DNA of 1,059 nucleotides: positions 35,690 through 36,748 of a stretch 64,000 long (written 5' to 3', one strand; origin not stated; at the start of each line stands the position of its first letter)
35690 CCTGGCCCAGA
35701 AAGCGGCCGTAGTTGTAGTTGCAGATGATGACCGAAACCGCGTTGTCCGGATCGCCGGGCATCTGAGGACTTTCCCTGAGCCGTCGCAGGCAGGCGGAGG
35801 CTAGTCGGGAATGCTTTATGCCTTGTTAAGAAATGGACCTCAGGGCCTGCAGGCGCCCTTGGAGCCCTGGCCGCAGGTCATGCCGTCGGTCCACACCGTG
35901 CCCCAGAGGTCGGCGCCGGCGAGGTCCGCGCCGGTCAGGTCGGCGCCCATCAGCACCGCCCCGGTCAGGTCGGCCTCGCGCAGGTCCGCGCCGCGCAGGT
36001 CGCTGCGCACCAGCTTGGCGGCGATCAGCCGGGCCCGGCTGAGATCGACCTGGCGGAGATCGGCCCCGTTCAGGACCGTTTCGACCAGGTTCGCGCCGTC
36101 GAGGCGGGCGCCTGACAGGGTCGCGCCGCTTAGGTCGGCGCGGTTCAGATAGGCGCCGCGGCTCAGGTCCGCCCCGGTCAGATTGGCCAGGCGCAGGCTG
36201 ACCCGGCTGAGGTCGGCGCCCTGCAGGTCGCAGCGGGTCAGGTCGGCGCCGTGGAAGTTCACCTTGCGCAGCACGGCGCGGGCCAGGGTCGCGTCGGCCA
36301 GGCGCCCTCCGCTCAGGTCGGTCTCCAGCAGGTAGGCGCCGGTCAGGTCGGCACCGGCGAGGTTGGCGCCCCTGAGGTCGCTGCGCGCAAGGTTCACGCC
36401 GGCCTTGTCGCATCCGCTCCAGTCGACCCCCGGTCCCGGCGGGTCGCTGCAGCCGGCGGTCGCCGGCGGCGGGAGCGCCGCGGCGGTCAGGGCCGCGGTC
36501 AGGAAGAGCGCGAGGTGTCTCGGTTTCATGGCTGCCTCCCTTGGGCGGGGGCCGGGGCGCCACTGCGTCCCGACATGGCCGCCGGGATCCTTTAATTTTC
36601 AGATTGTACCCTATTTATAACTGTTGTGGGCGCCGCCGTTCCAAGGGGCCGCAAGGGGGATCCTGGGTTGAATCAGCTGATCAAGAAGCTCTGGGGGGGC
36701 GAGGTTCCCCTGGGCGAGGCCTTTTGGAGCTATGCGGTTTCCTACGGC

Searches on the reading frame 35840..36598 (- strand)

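Call 72: search_protein_families(library=pfam, proteins=[window:35840-36598:-], max_evalue=0.01)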
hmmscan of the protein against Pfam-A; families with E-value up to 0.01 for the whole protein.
window:35840-36598:- (252 aa): 3 families
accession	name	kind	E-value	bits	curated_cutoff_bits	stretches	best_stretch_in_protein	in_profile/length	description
PF00805.28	Pentapeptide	-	1.9e-67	222.7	20.2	7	194-233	1-40/40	Pentapeptide repeats (8 copies)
PF13576.12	Pentapeptide_3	-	6.4e-17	62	27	2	111-154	2-47/48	Pentapeptide repeats (9 copies)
PF13599.13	Pentapeptide_4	-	3.1e-14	53.2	38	2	88-160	6-77/78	Pentapeptide repeat region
